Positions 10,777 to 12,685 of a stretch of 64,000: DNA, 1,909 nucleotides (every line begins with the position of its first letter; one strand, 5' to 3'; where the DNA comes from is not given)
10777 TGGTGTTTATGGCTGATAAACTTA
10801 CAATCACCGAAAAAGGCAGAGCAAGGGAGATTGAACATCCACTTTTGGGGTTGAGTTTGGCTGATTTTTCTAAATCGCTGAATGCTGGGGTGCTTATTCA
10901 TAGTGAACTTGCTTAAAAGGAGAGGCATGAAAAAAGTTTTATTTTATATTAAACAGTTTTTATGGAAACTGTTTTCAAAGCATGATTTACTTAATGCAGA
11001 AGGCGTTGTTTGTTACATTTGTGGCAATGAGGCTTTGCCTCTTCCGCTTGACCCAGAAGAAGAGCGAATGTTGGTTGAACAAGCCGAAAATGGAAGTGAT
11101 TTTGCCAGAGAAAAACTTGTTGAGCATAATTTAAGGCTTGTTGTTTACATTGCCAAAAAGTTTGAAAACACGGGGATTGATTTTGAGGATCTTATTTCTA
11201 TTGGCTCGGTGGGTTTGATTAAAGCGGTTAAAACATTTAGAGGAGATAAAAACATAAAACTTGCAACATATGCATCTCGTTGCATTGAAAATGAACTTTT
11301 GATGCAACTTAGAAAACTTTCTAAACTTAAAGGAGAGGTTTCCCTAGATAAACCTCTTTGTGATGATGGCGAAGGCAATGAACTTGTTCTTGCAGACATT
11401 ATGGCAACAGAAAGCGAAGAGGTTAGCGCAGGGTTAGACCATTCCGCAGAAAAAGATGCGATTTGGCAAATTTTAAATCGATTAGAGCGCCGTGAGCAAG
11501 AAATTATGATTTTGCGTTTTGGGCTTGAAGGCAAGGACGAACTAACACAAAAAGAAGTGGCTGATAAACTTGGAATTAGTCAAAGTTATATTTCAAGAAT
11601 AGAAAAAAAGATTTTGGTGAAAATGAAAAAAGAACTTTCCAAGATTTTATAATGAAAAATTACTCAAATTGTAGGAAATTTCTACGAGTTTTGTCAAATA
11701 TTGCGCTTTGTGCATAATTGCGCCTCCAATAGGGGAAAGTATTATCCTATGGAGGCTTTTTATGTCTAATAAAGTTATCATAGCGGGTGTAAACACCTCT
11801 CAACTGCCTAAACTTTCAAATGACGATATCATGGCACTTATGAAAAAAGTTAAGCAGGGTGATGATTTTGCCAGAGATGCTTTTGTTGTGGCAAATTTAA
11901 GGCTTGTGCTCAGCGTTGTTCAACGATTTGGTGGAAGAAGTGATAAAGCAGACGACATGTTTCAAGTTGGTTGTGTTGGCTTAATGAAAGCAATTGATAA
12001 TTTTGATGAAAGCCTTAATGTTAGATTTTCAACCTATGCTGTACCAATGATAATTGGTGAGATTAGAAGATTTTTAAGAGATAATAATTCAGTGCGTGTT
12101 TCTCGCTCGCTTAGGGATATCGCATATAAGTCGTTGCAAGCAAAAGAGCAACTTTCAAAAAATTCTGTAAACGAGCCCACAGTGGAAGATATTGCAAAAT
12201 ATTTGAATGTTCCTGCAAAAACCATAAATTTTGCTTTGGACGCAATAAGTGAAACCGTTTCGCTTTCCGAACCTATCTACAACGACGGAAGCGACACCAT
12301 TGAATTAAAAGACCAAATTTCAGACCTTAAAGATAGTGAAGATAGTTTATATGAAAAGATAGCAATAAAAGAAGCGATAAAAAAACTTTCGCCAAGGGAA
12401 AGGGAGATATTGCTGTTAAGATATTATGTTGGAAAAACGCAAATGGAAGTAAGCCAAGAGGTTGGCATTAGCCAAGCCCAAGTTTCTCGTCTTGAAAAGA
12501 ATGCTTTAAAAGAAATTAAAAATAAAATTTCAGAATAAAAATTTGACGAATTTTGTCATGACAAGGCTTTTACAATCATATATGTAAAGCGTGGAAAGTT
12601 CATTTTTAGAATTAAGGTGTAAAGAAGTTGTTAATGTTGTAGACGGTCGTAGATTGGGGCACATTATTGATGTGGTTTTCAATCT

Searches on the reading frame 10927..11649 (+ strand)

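Call 50: search_protein_families(library=ncbifam, proteins=[window:10927-11649:+], max_evalue=1e-20)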
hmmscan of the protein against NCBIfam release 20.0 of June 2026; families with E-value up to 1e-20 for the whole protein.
seq(241 aa): 26 families (the best 25 are shown)
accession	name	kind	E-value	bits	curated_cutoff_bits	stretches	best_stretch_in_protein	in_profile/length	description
NF006158.0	PRK08301.1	equivalog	9e-92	306.9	339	1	2-240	4-240/241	RNA polymerase sporulation sigma factor SigE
TIGR02835.1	spore_sigmaE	equivalog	1.8e-87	292.6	348.6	1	9-240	4-233/234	RNA polymerase sporulation sigma factor SigE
NF004471.0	PRK05803.1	subfamily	8.8e-80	267.3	252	1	27-239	19-230/235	RNA polymerase sporulation sigma factor SigK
TIGR02846.1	spore_sigmaK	equivalog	6.2e-75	251.6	298.65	1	27-237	16-226/227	RNA polymerase sporulation sigma factor SigK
NF004052.0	PRK05572.1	subfamily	2.2e-35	122.4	311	0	43-135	16-108/252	SigF/SigG family RNA polymerase sporulation sigma factor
TIGR02885.1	spore_sigF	equivalog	5.6e-34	118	321.45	0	49-135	1-87/231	RNA polymerase sporulation sigma factor SigF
TIGR02997.1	Sig70-cyanoRpoD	subfamily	2.5e-33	115.6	384.5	0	56-120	71-135/298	RNA polymerase sigma factor, RpoD/SigA family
NF006071.0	PRK08215.1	equivalog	4.3e-33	115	372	0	31-130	8-108/258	RNA polymerase sporulation sigma factor SigG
TIGR02937.1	sigma70-ECF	superfamily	3.1e-32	111.5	42.9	1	60-237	2-165/165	sigma-70 family RNA polymerase sigma factor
TIGR02980.1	SigBFG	subfamily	3.5e-32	111.9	234.35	0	137-237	135-226/227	SigB/SigF/SigG family RNA polymerase sigma factor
TIGR02394.1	rpoS_proteo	equivalog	5.3e-32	111.5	378.7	0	37-121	25-108/285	RNA polymerase sigma factor RpoS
TIGR02850.1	spore_sigG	equivalog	2.4e-31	109.1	457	0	31-130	5-105/254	RNA polymerase sporulation sigma factor SigG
TIGR02393.1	RpoD_Cterm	equivalog_domain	2.3e-30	106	354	0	60-120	1-61/238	RNA polymerase sigma factor RpoD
NF041931.2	MzaA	equivalog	9.1e-29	100.8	800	0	46-120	463-536/726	MZA anti-phage system associated sigma-70 family RNA polymerase sigma factor MzaA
NF004207.0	PRK05657.1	equivalog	3.4e-28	98.9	394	0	36-120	67-150/329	RNA polymerase sigma factor RpoS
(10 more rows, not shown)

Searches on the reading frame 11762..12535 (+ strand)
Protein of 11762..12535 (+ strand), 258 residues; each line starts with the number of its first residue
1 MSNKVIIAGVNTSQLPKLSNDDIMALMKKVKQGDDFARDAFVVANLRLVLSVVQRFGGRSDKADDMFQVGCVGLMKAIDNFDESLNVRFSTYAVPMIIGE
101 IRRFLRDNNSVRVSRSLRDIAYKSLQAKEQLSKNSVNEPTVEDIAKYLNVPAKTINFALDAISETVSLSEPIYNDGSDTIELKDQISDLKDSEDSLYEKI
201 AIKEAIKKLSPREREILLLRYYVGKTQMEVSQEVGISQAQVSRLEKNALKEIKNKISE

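Call 50: search_protein_families(library=ncbifam, proteins=[window:11762-12535:+], max_evalue=1e-20)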
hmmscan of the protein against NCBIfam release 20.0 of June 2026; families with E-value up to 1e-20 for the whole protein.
seq(258 aa): 29 families (the best 25 are shown)
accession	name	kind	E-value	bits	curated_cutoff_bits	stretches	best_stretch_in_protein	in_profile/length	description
NF006071.0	PRK08215.1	equivalog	1.6e-113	378.5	372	1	2-256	3-257/258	RNA polymerase sporulation sigma factor SigG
TIGR02850.1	spore_sigG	equivalog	2.7e-109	364.5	457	1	3-255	1-253/254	RNA polymerase sporulation sigma factor SigG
NF004052.0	PRK05572.1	subfamily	4.1e-86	288.6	311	1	12-257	8-251/252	SigF/SigG family RNA polymerase sporulation sigma factor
TIGR02885.1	spore_sigF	equivalog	5.2e-82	275.1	321.45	1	26-256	1-231/231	RNA polymerase sporulation sigma factor SigF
TIGR02980.1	SigBFG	subfamily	1.5e-74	250.5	234.35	1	37-256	4-226/227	SigB/SigF/SigG family RNA polymerase sigma factor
NF005514.0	PRK07122.1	subfamily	3.2e-41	141.2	372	1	32-256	36-263/264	RNA polymerase sigma factor SigF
TIGR02937.1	sigma70-ECF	superfamily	1.2e-37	129.1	42.9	1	37-255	2-164/165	sigma-70 family RNA polymerase sigma factor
NF005644.0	PRK07408.1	subfamily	1.1e-36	126.9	261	1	20-256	10-253/258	RNA polymerase sigma factor SigF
TIGR02941.1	Sigma_B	equivalog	1.3e-36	126.4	315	1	13-256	5-253/255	RNA polymerase sigma factor SigB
NF004471.0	PRK05803.1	subfamily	1.2e-33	116.4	252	0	9-119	22-133/235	RNA polymerase sporulation sigma factor SigK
TIGR02997.1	Sig70-cyanoRpoD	subfamily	3.8e-32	111.7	384.5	1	13-252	52-297/298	RNA polymerase sigma factor, RpoD/SigA family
TIGR02479.1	FliA_WhiG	subfamily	2.4e-31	109.2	189.6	1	62-256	25-223/224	FliA/WhiG family RNA polymerase sigma factor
NF006666.0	PRK09210.1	equivalog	4e-31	108.6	572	1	14-253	110-357/370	RNA polymerase sigma factor RpoD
TIGR02846.1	spore_sigmaK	equivalog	2.8e-30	105.6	298.65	0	12-119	23-131/227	RNA polymerase sporulation sigma factor SigK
TIGR02393.1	RpoD_Cterm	equivalog_domain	3.1e-30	105.5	354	1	37-255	1-227/238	RNA polymerase sigma factor RpoD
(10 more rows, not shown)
